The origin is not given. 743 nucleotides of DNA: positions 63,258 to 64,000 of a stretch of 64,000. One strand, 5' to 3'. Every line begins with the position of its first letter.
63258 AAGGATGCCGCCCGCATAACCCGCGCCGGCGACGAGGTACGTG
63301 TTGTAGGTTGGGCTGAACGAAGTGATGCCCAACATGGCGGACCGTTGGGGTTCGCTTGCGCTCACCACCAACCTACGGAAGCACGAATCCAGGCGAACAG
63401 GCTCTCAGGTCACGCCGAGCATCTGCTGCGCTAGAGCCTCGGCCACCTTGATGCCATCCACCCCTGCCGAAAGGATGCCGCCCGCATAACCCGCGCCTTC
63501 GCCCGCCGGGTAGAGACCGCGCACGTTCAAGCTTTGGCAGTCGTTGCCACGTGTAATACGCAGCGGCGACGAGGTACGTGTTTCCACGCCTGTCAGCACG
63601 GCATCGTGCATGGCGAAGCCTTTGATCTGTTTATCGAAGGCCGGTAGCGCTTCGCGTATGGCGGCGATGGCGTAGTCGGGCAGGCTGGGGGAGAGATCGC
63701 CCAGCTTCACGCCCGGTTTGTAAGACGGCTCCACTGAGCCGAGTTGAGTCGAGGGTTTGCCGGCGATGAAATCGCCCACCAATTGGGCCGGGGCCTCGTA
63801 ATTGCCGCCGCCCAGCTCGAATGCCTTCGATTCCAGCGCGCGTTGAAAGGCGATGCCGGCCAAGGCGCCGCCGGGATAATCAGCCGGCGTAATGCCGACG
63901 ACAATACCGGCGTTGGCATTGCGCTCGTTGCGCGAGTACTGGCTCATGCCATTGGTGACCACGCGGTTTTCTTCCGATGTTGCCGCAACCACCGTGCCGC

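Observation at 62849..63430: Three tandem copies of an about 210-bp unit that duplicates a gene 3' end together with a 73-bp inverted-repeat-bounded element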

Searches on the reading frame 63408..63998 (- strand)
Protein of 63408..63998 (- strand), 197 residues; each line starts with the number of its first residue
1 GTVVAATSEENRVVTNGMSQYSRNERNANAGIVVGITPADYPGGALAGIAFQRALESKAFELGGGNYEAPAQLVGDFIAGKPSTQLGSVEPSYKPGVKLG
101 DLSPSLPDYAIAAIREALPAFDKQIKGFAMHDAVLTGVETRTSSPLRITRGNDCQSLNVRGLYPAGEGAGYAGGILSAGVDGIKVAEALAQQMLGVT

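Call 14: find_homologous_proteins(query=window:63408-63998:-)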
Query seq(197 aa) (197 aa): 7995 proteins with E <= 0.001 among 8000 candidates; the best 120 are listed.
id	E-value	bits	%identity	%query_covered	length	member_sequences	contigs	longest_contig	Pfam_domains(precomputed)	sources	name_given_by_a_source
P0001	2.6e-105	368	90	99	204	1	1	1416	PF21688.4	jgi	-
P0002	8.3e-104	363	87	99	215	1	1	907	PF21688.4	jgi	jgi:uncharacterized FAD-dependent dehydrogenase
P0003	8.2e-103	360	86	100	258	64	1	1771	PF21688.4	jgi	jgi:hypothetical protein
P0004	1.8e-102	359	87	98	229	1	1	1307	PF21688.4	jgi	jgi:hypothetical protein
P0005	2.6e-102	359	87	99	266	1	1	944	PF21688.4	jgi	jgi:hypothetical protein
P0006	4.0e-102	358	86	99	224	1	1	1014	PF21688.4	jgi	jgi:hypothetical protein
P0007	5.5e-102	358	86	98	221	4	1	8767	PF21688.4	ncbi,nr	ncbi:MAG: hypothetical protein PHG21_10205, partial [Azoarcus sp.]|nr:hypothetical protein [Azoarcus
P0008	8.0e-102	357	84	100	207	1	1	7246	PF21688.4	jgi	jgi:hypothetical protein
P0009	1.2e-101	356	86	99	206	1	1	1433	PF21688.4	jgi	jgi:hypothetical protein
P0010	2.1e-101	356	85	99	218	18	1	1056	PF21688.4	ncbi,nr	ncbi:MAG: hypothetical protein Q7W45_18090, partial [Bacteroidota bacterium]|nr:hypothetical protein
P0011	3.2e-101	355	85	98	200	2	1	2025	PF21688.4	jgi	jgi:hypothetical protein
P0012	3.8e-101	355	86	98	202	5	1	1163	PF21688.4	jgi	jgi:uncharacterized FAD-dependent dehydrogenase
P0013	6.7e-101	354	85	99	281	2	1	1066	PF21688.4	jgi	jgi:uncharacterized FAD-dependent dehydrogenase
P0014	8.3e-101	354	84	98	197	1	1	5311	PF21688.4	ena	-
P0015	1.3e-100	353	85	98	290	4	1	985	PF21688.4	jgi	jgi:hypothetical protein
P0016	1.5e-100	353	86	100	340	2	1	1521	PF01266.31,PF21688.4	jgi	jgi:uncharacterized FAD-dependent dehydrogenase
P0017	3.6e-100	352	86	99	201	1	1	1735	PF21688.4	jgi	jgi:hypothetical protein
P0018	7.1e-100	351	85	99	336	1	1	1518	PF01266.31,PF21688.4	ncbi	-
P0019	7.5e-100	351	84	98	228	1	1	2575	PF21688.4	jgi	jgi:uncharacterized FAD-dependent dehydrogenase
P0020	1.4e-99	350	86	96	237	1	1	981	PF21688.4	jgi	jgi:uncharacterized FAD-dependent dehydrogenase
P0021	1.4e-99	350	86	96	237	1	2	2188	PF21688.4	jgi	jgi:uncharacterized FAD-dependent dehydrogenase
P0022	1.4e-99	350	84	98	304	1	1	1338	PF21688.4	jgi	jgi:uncharacterized FAD-dependent dehydrogenase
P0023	2.0e-99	349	85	99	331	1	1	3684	PF21688.4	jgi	-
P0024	2.0e-99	349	85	99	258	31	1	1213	PF21688.4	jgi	jgi:uncharacterized FAD-dependent dehydrogenase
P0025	6.6e-99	348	85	99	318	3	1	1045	PF21688.4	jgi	-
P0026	7.9e-99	347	84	98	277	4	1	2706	PF21688.4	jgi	-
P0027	1.1e-98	347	85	96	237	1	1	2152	PF21688.4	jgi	jgi:uncharacterized FAD-dependent dehydrogenase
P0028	1.4e-98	346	85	96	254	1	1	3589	PF21688.4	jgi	jgi:uncharacterized FAD-dependent dehydrogenase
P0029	1.7e-98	346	84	99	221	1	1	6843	PF21688.4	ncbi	ncbi:MAG: NAD(P)/FAD-dependent oxidoreductase, partial [Thiobacillus sp.]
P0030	1.8e-98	346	85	98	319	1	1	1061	PF01266.31,PF21688.4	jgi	jgi:uncharacterized FAD-dependent dehydrogenase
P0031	1.9e-98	346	85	96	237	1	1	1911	PF21688.4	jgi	jgi:uncharacterized FAD-dependent dehydrogenase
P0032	2.3e-98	346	85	96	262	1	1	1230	PF21688.4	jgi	jgi:uncharacterized FAD-dependent dehydrogenase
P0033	3.0e-98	345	83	98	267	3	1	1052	PF21688.4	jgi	-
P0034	3.3e-98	345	84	99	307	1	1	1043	PF21688.4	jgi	jgi:hypothetical protein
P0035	3.5e-98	345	84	96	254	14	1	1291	PF21688.4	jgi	jgi:uncharacterized FAD-dependent dehydrogenase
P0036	3.5e-98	345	83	99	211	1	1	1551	PF21688.4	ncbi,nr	ncbi:MAG TPA: hypothetical protein VJ575_00970, partial [Pseudogulbenkiania sp.]|nr:hypothetical pro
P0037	5.4e-98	345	81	100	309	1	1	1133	PF21688.4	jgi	jgi:uncharacterized FAD-dependent dehydrogenase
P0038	9.2e-98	344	85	96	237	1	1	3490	PF21688.4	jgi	jgi:uncharacterized FAD-dependent dehydrogenase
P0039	9.7e-98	344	85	98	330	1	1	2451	PF01266.31,PF21688.4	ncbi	ncbi:MAG: NAD(P)/FAD-dependent oxidoreductase, partial [Zwartia sp.]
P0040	9.8e-98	344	84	99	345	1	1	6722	PF21688.4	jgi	-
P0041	1.1e-97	344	82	99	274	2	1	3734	PF21688.4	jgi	jgi:uncharacterized FAD-dependent dehydrogenase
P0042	1.2e-97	343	84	98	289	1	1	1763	PF21688.4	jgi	jgi:hypothetical protein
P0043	1.2e-97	343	84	98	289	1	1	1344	PF21688.4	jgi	jgi:uncharacterized FAD-dependent dehydrogenase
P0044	1.3e-97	343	82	99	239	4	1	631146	PF21688.4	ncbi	ncbi:MAG: hypothetical protein V9F01_15345 [Chitinophagaceae bacterium]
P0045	1.4e-97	343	84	98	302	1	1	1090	PF21688.4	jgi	jgi:uncharacterized FAD-dependent dehydrogenase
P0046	1.4e-97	343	84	98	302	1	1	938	PF21688.4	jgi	jgi:uncharacterized FAD-dependent dehydrogenase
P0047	1.4e-97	343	84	98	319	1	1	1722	PF01266.31,PF21688.4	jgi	jgi:hypothetical protein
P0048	1.4e-97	343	84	98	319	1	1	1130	PF01266.31,PF21688.4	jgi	jgi:hypothetical protein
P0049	1.4e-97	343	84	98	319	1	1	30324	PF01266.31,PF21688.4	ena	-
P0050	1.7e-97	343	84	98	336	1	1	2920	PF01266.31,PF21688.4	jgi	jgi:uncharacterized FAD-dependent dehydrogenase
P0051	1.8e-97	343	84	98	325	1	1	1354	PF01266.31,PF01593.31,PF21688.4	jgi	jgi:hypothetical protein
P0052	2.1e-97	343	84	96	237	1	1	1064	PF21688.4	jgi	jgi:uncharacterized FAD-dependent dehydrogenase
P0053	2.2e-97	343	84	98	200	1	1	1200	PF21688.4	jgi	jgi:uncharacterized FAD-dependent dehydrogenase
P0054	2.3e-97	343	84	98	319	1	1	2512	PF21688.4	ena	-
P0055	2.5e-97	342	85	96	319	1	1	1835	PF21688.4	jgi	jgi:uncharacterized FAD-dependent dehydrogenase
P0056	2.5e-97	342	85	96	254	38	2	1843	PF21688.4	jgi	jgi:uncharacterized FAD-dependent dehydrogenase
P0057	2.5e-97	342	82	99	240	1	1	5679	PF21688.4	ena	-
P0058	2.5e-97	342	85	96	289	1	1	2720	PF21688.4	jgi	jgi:uncharacterized FAD-dependent dehydrogenase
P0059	2.7e-97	342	82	100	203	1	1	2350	PF21688.4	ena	-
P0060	3.3e-97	342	84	98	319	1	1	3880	PF01266.31,PF21688.4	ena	-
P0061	3.6e-97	342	83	99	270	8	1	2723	PF21688.4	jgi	jgi:hypothetical protein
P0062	4.1e-97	342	83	98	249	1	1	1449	PF21688.4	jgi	jgi:uncharacterized FAD-dependent dehydrogenase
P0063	4.5e-97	342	83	99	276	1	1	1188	PF21688.4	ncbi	ncbi:MAG: FAD-dependent protein, partial [Planctomycetota bacterium]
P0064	4.6e-97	342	85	96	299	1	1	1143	PF21688.4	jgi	-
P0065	4.7e-97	341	85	96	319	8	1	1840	PF21688.4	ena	-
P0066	4.9e-97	341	84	98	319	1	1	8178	PF01266.31,PF21688.4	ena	-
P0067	5.9e-97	341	84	96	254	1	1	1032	PF21688.4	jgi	jgi:uncharacterized FAD-dependent dehydrogenase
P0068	6.2e-97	341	84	98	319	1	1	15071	PF21688.4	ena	-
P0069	7.0e-97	341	82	99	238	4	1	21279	PF21688.4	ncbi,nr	ncbi:MAG: hypothetical protein KKH53_15505, partial [Gammaproteobacteria bacterium]|nr:hypothetical 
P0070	7.9e-97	341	83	98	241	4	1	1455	PF21688.4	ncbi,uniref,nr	ncbi:NAD(P)/FAD-dependent oxidoreductase, partial [Herminiimonas sp.]|uniref:NAD(P)/FAD-dependent ox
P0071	8.0e-97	341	84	98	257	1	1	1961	PF21688.4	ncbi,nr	ncbi:MAG TPA: hypothetical protein PLL14_10050, partial [Accumulibacter sp.]|nr:hypothetical protein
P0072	8.6e-97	341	83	99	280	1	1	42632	PF21688.4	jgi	jgi:uncharacterized FAD-dependent dehydrogenase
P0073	1.1e-96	340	84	96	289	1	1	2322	PF21688.4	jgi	-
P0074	1.2e-96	340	83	99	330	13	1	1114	PF21688.4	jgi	jgi:uncharacterized FAD-dependent dehydrogenase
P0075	1.2e-96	340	84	98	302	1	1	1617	PF21688.4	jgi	jgi:uncharacterized FAD-dependent dehydrogenase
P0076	1.2e-96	340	83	98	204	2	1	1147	PF21688.4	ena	-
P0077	1.2e-96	340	84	98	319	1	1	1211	PF01266.31,PF21688.4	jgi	jgi:hypothetical protein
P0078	1.4e-96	340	85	98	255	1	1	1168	PF21688.4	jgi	-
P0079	1.4e-96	340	84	97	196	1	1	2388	PF21688.4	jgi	jgi:uncharacterized FAD-dependent dehydrogenase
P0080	1.4e-96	340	81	98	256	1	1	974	PF21688.4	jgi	-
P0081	1.5e-96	340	84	98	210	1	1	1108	PF21688.4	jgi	jgi:uncharacterized FAD-dependent dehydrogenase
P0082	1.8e-96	340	86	94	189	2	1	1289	PF21688.4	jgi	-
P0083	1.9e-96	340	83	98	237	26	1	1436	PF21688.4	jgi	-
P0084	2.8e-96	339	84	96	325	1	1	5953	PF21688.4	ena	-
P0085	3.5e-96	339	84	98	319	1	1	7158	PF01266.31,PF21688.4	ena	-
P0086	3.5e-96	339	83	96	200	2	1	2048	PF21688.4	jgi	jgi:uncharacterized FAD-dependent dehydrogenase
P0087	4.0e-96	338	80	98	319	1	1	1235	PF01266.31,PF21688.4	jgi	jgi:uncharacterized FAD-dependent dehydrogenase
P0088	4.1e-96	338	82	98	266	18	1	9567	PF21688.4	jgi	-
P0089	4.2e-96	338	84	96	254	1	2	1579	PF21688.4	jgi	jgi:uncharacterized FAD-dependent dehydrogenase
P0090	4.6e-96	338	82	99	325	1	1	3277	PF01266.31,PF21688.4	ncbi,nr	ncbi:MAG TPA: hypothetical protein VM553_18245, partial [Dongiaceae bacterium]|nr:hypothetical prote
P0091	4.9e-96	338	85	96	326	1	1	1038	PF21688.4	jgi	-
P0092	4.9e-96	338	82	98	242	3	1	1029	PF21688.4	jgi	jgi:uncharacterized FAD-dependent dehydrogenase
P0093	5.7e-96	338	86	92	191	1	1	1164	PF21688.4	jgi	jgi:hypothetical protein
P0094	6.0e-96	338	82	99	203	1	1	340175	PF21688.4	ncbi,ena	-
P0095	7.8e-96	337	83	96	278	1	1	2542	PF21688.4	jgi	-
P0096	8.2e-96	337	83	98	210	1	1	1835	PF21688.4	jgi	-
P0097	8.9e-96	337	82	99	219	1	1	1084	PF21688.4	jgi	jgi:uncharacterized FAD-dependent dehydrogenase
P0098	1.0e-95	337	83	96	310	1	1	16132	PF21688.4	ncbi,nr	ncbi:MAG: hypothetical protein JO174_19450, partial [Herbaspirillum sp.]|nr:hypothetical protein [He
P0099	1.2e-95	337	82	98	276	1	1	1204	PF21688.4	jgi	jgi:uncharacterized FAD-dependent dehydrogenase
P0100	1.3e-95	337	83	98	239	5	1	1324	PF21688.4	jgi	jgi:uncharacterized FAD-dependent dehydrogenase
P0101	1.7e-95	336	82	100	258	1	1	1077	PF21688.4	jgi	jgi:uncharacterized FAD-dependent dehydrogenase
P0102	1.7e-95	336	81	100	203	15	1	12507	PF21688.4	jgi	jgi:uncharacterized FAD-dependent dehydrogenase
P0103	1.7e-95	336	82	99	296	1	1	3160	PF21688.4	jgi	jgi:hypothetical protein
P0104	1.7e-95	336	83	96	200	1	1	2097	PF21688.4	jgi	jgi:uncharacterized FAD-dependent dehydrogenase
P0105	1.8e-95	336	83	99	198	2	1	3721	PF21688.4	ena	-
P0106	1.9e-95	336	83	96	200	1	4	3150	PF21688.4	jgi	jgi:uncharacterized FAD-dependent dehydrogenase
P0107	1.9e-95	336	82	98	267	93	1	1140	PF21688.4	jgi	jgi:uncharacterized FAD-dependent dehydrogenase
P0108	2.2e-95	336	83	96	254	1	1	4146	PF21688.4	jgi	jgi:uncharacterized FAD-dependent dehydrogenase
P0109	2.3e-95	336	81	98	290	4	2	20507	PF21688.4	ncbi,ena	-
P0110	2.4e-95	336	81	98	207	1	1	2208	PF21688.4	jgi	jgi:uncharacterized FAD-dependent dehydrogenase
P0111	2.4e-95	336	81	98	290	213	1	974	PF21688.4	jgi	jgi:uncharacterized FAD-dependent dehydrogenase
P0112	2.6e-95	336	81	99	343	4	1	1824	PF21688.4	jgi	jgi:uncharacterized FAD-dependent dehydrogenase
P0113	2.8e-95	336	83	98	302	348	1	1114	PF21688.4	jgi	jgi:uncharacterized FAD-dependent dehydrogenase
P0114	2.9e-95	336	83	96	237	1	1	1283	PF21688.4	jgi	jgi:uncharacterized FAD-dependent dehydrogenase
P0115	2.9e-95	336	80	98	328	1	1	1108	PF21688.4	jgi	jgi:uncharacterized FAD-dependent dehydrogenase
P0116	3.0e-95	336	81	99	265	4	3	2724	PF21688.4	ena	-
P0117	3.0e-95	336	81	99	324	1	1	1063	PF01266.31,PF21688.4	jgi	jgi:uncharacterized FAD-dependent dehydrogenase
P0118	3.2e-95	336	83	96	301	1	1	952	PF21688.4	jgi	-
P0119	3.2e-95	336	80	98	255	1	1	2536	PF21688.4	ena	-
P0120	3.3e-95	335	83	96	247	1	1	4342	PF21688.4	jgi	jgi:uncharacterized FAD-dependent dehydrogenase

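Call 26: search_protein_families(library=pfam, proteins=[window:63408-63998:-])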
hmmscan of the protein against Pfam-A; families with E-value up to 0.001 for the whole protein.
seq(197 aa): 1 family
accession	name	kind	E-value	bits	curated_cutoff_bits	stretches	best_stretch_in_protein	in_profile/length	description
PF21688.3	FAD-depend_C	-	1.9e-51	175.5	27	1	1-142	55-197/197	FAD-dependent protein, C-terminal domain-like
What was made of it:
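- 63405..63497 (-): Real 3' end of the FAD-dependent dehydrogenase gene (stop 63405-63407 plus 30 codons). This is the part copied into the units. Pfam FAD-depend_C PF21688, E = 1.9e-51 (call 26).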

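Call 30: find_encoding_contigs(protein=P0001, flank=5000, max_places=3)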
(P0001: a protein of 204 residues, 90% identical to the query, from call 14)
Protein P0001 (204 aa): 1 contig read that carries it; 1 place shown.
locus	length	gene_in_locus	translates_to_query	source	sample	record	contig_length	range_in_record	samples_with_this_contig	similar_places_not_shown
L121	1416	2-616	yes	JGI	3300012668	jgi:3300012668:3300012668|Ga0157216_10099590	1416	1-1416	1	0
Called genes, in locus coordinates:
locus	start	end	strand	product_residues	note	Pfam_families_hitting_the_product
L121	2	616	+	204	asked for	PF21688:FAD-depend_C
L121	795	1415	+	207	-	?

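Call 31: find_encoding_contigs(protein=P0007, flank=5000, max_places=3)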
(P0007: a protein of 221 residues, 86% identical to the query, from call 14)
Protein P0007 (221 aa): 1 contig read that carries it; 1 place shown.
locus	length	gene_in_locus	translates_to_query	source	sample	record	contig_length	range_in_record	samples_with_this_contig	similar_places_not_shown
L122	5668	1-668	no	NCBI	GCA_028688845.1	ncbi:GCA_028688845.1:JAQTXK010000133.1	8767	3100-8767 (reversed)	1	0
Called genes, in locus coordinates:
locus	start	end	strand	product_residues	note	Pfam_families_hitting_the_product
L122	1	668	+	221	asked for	PF21688:FAD-depend_C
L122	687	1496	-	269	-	PF01471:PG_binding_1, PF00182:Glyco_hydro_19 (weak)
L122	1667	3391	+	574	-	-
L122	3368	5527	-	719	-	PF07715:Plug, PF00593:TonB_dep_Rec_b-barrel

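Call 32: find_encoding_contigs(protein=P0008, flank=5000, max_places=3)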
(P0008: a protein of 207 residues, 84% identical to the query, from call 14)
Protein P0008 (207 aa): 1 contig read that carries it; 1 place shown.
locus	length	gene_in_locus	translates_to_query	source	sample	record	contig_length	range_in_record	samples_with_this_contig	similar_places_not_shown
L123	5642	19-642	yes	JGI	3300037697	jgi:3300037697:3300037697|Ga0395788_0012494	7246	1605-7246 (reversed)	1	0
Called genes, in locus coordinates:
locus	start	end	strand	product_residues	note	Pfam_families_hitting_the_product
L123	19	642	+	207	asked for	PF21688:FAD-depend_C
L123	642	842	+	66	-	PF04102:SlyX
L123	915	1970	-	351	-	PF00691:OmpA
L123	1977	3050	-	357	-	-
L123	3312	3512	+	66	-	-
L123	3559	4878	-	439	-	PF06808:DctM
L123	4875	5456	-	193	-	PF04290:DctQ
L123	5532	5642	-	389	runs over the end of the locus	PF03480:DctP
